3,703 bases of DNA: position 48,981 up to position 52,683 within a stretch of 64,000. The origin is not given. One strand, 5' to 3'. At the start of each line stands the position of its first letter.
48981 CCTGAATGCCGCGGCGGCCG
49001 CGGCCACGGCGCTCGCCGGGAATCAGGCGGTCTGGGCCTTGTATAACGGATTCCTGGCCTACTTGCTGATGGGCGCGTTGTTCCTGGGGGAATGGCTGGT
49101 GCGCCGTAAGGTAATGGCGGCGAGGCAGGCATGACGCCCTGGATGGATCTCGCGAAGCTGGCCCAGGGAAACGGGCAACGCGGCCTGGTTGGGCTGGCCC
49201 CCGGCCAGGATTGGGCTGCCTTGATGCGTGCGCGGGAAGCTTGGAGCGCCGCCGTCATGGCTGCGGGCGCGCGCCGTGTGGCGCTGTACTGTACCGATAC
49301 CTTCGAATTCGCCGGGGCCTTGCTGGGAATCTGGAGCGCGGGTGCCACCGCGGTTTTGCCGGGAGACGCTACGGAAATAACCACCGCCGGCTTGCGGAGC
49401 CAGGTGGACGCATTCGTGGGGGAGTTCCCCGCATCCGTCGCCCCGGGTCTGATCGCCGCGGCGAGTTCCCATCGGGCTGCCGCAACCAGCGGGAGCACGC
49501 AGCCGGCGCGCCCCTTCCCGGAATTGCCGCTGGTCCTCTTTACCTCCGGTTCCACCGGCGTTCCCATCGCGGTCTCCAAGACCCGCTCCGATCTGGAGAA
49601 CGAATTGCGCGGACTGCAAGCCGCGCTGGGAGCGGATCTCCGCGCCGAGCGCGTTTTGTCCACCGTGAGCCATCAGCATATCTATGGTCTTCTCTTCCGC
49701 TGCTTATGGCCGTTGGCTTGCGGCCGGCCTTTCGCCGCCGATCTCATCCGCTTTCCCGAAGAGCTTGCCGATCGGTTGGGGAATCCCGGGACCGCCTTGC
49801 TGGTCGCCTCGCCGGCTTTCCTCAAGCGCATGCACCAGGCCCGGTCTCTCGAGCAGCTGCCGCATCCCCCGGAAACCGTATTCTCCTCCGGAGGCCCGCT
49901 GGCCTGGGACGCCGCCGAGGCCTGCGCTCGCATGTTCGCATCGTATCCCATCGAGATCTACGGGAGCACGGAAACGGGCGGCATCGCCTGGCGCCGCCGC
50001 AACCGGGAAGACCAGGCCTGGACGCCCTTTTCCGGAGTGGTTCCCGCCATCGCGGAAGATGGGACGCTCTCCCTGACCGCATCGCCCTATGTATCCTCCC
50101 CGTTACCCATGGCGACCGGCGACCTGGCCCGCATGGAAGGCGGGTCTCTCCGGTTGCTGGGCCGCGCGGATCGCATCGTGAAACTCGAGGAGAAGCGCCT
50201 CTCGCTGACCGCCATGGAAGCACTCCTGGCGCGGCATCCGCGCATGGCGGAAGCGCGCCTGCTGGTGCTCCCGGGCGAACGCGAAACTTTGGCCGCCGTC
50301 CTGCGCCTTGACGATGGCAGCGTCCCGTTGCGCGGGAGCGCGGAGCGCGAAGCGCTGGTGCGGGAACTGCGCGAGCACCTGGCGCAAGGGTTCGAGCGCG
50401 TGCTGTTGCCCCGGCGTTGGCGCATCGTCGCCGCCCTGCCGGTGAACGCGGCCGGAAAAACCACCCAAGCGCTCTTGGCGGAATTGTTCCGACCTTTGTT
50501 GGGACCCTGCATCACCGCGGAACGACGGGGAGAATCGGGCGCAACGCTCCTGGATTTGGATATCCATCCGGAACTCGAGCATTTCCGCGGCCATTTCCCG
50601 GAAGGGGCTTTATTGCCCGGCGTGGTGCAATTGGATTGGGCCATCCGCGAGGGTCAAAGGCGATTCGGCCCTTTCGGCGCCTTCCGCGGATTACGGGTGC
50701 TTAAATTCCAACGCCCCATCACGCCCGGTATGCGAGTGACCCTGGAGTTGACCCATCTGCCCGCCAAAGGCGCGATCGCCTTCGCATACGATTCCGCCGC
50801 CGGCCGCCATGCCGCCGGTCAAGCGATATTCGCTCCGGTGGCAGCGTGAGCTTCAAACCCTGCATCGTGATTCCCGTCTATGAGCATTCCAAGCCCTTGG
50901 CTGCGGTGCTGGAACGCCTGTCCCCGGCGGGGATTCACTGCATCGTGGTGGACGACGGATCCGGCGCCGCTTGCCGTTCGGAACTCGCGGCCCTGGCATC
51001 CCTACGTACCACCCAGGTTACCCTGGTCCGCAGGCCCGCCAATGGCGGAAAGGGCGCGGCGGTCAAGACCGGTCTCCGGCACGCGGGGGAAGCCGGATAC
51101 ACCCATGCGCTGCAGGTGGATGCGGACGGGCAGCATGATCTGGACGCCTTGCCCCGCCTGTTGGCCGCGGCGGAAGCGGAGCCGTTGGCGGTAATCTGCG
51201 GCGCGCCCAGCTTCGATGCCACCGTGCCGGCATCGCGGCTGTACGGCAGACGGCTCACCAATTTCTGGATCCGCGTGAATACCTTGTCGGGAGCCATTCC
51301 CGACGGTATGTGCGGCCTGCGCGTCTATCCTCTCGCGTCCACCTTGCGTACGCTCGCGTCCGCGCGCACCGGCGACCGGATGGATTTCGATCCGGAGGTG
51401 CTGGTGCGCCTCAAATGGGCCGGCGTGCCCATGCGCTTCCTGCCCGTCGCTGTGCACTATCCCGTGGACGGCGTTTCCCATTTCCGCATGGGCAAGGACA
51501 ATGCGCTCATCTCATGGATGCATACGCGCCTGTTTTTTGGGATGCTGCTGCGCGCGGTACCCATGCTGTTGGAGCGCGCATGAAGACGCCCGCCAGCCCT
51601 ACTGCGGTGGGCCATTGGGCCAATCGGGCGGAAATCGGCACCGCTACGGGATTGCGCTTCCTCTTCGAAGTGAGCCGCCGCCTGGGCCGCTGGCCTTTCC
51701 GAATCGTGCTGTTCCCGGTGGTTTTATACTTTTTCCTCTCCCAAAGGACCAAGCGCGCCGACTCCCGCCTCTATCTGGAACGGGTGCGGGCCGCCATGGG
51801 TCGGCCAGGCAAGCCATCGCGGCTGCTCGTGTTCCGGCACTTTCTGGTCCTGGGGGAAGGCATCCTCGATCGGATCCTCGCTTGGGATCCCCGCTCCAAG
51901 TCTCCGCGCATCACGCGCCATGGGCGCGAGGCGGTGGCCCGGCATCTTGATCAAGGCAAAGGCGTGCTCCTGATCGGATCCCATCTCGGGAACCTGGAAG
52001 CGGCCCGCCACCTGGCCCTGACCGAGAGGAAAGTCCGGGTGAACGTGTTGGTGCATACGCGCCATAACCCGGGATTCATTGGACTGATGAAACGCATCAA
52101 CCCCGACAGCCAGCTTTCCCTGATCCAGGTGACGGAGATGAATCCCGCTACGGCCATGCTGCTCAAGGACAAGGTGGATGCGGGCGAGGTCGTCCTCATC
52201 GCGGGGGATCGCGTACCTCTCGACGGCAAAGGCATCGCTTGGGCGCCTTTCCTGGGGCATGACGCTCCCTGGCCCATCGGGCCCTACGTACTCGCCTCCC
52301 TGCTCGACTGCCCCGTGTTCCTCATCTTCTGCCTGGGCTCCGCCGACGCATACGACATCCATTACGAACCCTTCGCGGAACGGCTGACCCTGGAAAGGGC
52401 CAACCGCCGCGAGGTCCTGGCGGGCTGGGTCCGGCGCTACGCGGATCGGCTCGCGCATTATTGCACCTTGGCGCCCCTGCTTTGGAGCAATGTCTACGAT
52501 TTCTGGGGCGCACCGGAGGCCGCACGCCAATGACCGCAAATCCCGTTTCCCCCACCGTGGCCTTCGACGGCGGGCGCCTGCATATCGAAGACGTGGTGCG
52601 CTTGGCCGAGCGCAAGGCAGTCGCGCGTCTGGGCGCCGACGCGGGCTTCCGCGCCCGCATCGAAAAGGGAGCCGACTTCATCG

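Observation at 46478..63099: ~16.6 kb aryl-polyene (flexirubin/xanthomonadin-type) biosynthetic cluster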

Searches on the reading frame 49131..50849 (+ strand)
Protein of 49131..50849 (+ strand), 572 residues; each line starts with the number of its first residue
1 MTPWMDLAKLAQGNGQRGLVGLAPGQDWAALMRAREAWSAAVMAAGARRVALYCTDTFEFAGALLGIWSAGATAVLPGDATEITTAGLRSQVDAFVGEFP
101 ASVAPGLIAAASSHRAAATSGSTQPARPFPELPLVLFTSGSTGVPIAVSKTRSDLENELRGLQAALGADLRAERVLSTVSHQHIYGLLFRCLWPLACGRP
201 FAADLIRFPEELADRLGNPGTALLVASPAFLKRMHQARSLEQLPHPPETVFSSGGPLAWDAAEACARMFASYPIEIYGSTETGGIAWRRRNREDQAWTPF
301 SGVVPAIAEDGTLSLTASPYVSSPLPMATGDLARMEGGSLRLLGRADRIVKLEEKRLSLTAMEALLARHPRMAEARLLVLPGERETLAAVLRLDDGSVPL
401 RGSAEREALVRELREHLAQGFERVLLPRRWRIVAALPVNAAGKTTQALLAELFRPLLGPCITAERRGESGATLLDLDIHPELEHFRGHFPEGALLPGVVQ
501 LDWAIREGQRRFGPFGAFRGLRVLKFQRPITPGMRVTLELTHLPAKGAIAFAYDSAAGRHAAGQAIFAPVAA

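Call 3: search_protein_families(library=pfam, proteins=[window:49131-50849:+], max_evalue=0.01)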
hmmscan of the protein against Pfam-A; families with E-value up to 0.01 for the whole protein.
window:49131-50849:+ (572 aa): 4 families
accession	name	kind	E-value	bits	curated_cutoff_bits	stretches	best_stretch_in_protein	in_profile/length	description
PF00501.34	AMP-binding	-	2.6e-18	66.4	29.9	1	48-295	47-336/384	AMP-binding enzyme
PF22818.2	ApeI-like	-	1.7e-13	51.3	28.5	1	473-556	17-100/119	ApeI dehydratase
PF13193.12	AMP-binding_C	-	2.9e-05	25.3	24.5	1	362-443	2-76/76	AMP-binding enzyme C-terminal domain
PF07977.19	FabA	-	0.00026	21.1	23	1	470-542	25-110/138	FabA-like domain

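Call 5: search_protein_families(library=ncbifam, proteins=[window:49131-50849:+], max_evalue=0.001)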
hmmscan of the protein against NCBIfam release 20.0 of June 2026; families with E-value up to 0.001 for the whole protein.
window:49131-50849:+ (572 aa): 44 families (the best 25 are shown)
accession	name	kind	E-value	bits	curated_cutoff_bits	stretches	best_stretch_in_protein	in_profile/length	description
TIGR02372.1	4_coum_CoA_lig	equivalog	6.7e-27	94.1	334.7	1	134-444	99-385/386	4-coumarate--CoA ligase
TIGR01733.1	AA-adenyl-dom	subfamily_domain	3.4e-19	68.9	317.4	2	47-286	25-277/409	amino acid adenylation domain-containing protein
NF005858.0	PRK07787.1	subfamily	1.3e-17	63.5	575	2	37-282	36-279/471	acyl-CoA synthetase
NF004837.0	PRK06187.1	subfamily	5.2e-15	54.7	476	2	327-449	402-518/531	long-chain-fatty-acid--CoA ligase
NF005877.1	PRK07824.1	equivalog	5.5e-13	48.7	345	1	108-453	19-362/362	o-succinylbenzoate--CoA ligase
NF006754.0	PRK09274.1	equivalog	9.9e-13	47.1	478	1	127-284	172-330/555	fatty acid CoA ligase family protein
NF004282.0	PRK05691.1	subfamily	3.6e-12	43.2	4090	1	328-447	4105-4220/4334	non-ribosomal peptide synthase/polyketide synthase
NF004511.1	PRK05852.1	equivalog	1e-11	44.2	650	2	327-453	384-504/505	FadD7 family fatty acid--CoA ligase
NF001208.0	PRK00174.1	subfamily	1.9e-08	33.1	657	1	328-452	498-619/649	acetate--CoA ligase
TIGR02188.1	Ac_CoA_lig_AcsA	equivalog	3.2e-08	32.3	724.95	1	327-452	481-604/629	acetate--CoA ligase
TIGR03098.1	ligase_PEP_1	hypoth_equivalog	3.6e-08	32.3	592.35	1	329-450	400-515/517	acyl-CoA ligase (AMP-forming), exosortase A system-associated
NF041803.1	NRPS_SolG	exception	6.1e-08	30.7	2200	1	328-446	948-1067/1163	solanimycin non-ribosomal peptide synthetase SolG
TIGR03208.1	cyc_hxne_CoA_lg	equivalog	1.1e-07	31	792.3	1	328-446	420-533/538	cyclohexanecarboxylate-CoA ligase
NF003417.0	PRK04813.1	subfamily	2.2e-07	29.8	476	1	328-449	380-499/505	D-alanine--poly(phosphoribitol) ligase subunit DltA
NF004114.0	PRK05605.1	equivalog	4.5e-07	28.6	766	0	122-285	213-378/575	long-chain-fatty-acid--CoA ligase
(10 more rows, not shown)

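Call 30: search_solved_structures(query=window:49131-50849:+, max_evalue=0.00001)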
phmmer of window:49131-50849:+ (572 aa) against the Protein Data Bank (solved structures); distinct sequences matched with E-value up to 0.00001: 12.
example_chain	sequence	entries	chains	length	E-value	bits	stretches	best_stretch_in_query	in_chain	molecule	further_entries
6qsr_A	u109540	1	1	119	1.2e-14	57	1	472-564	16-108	AMP-dependent synthetase and ligase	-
3esi_A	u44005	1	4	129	4.6e-11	45.1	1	467-558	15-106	uncharacterized protein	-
7thn_B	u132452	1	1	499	3.5e-10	42.2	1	328-451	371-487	L-proline--[L-prolyl-carrier protein] ligase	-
6o6e_B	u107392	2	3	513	4.1e-09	38.7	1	316-452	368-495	L-proline--[L-prolyl-carrier protein] ligase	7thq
8xjz_C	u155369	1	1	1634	1.4e-08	37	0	327-444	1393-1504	Peptide synthetase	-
6mfz_A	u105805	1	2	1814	1.6e-08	36.8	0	319-459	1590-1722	Linear gramicidin synthase subunit A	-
9be3_A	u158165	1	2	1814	1.6e-08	36.7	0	319-459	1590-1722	Linear gramicidin synthase subunit A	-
9be4_A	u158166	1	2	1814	1.6e-08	36.7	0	319-459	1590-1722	Linear gramicidin synthase subunit A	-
9meh_A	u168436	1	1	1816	1.6e-08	36.7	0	319-459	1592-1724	Linear gramicidin synthase subunit A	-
6mfy_A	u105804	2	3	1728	2.7e-08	36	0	319-450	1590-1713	Linear gramicidin synthase subunit A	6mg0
5u2a_A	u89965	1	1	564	1e-07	34.1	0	328-450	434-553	AMP-dependent synthetase and ligase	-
5n9w_A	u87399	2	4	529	3.9e-06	28.9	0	327-453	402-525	Adenylation domain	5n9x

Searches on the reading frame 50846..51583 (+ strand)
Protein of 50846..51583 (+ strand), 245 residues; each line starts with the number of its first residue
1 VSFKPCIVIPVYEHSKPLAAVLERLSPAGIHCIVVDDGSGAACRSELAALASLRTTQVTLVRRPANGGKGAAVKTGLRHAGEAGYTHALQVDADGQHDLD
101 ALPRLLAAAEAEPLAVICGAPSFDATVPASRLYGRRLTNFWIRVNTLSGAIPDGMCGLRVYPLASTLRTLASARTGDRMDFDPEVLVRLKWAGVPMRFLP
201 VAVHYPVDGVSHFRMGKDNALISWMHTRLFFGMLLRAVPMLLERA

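Call 3: search_protein_families(library=pfam, proteins=[window:50846-51583:+], max_evalue=0.01)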
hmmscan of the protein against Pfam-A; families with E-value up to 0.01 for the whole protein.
window:50846-51583:+ (245 aa): 2 families
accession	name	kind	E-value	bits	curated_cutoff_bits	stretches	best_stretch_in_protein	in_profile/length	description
PF00535.33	Glycos_transf_2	-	2.7e-18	66.9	23.3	1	6-122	1-116/168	Glycosyl transferase family 2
PF12804.13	NTP_transf_3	-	0.001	19.7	27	1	18-137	27-137/160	MobA-like NTP transferase domain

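Call 5: search_protein_families(library=ncbifam, proteins=[window:50846-51583:+], max_evalue=0.001)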
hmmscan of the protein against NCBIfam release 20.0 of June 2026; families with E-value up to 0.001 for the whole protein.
window:50846-51583:+ (245 aa): 8 families
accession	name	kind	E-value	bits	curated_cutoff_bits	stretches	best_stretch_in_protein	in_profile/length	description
NF058614.1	PPMAGASynPpgS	equivalog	4.8e-13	49.1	370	1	7-121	4-113/226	polyprenyl-phospho-N-acetylgalactosaminyl synthase PpgS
TIGR03965.1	mycofact_glyco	equivalog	1.9e-08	33.7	280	1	6-80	77-153/467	mycofactocin biosynthesis glycosyltransferase MftF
NF041875.1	EPS_EpsD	equivalog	1e-06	28.4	370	1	7-126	3-121/325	exopolysaccharide biosynthesis glycosyltransferase EpsD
NF007986.1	PRK10714.1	equivalog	6e-06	25.5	529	1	6-161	9-164/316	undecaprenyl-phosphate 4-deoxy-4-formamido-L-arabinose transferase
TIGR03469.1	HpnB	hypoth_equivalog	3.6e-05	23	379.25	1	17-116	62-167/386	hopene-associated glycosyltransferase HpnB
TIGR03937.1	PgaC_IcaA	equivalog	4.6e-05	22.5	422.3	1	7-121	49-163/407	poly-beta-1,6-N-acetyl-D-glucosamine synthase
NF007482.0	PRK10073.1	equivalog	0.00017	20.7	423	1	6-117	9-118/334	glycosyltransferase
TIGR04182.1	glyco_TIGR04182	equivalog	0.00029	20.3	325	1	6-107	3-95/293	S-layer glycoprotein N-glycosyltransferase AglJ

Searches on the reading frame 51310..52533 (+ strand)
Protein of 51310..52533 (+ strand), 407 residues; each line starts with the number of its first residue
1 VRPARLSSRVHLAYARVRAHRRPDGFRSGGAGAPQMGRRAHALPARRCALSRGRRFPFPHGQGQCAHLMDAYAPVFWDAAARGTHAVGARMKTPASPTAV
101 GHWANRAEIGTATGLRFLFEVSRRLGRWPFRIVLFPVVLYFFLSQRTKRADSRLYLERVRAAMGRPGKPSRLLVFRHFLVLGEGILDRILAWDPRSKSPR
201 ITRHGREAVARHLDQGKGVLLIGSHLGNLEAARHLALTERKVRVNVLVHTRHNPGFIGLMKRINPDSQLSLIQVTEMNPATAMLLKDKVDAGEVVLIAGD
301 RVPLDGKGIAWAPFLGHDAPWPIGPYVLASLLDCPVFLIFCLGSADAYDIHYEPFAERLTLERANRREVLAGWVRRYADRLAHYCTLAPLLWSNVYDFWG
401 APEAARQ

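Call 3: search_protein_families(library=pfam, proteins=[window:51310-52533:+], max_evalue=0.01)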
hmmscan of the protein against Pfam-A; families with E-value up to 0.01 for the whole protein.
window:51310-52533:+ (407 aa): 1 family
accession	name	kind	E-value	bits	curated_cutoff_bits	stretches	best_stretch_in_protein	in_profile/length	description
PF03279.18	Lip_A_acyltrans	-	2.3e-08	34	22.3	1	188-355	92-255/295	Bacterial lipid A biosynthesis acyltransferase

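Call 5: search_protein_families(library=ncbifam, proteins=[window:51310-52533:+], max_evalue=0.001)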
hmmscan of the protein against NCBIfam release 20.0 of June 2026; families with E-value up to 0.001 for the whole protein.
window:51310-52533:+ (407 aa): 5 families
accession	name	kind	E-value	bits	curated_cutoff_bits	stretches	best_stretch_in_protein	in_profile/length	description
NF006487.0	PRK08905.1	equivalog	3.1e-11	42.8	281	1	197-369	82-250/290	lysophospholipid acyltransferase family protein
TIGR02207.1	lipid_A_htrB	subfamily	1.4e-05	24.7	297.8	1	173-359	74-257/303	LpxL/LpxP family Kdo(2)-lipid IV(A) lauroyl/palmitoleoyl acyltransferase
NF005919.0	PRK07920.1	equivalog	2.9e-05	23.3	209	1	194-397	94-291/311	phosphatidylinositol mannoside acyltransferase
NF006437.0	PRK08733.1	equivalog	8.4e-05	21.9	540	1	173-341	80-242/306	LpxL/LpxP family Kdo(2)-lipid IV(A) lauroyl/palmitoleoyl acyltransferase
NF006438.0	PRK08734.1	equivalog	0.00065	18.8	363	0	199-319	94-209/305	lauroyl acyltransferase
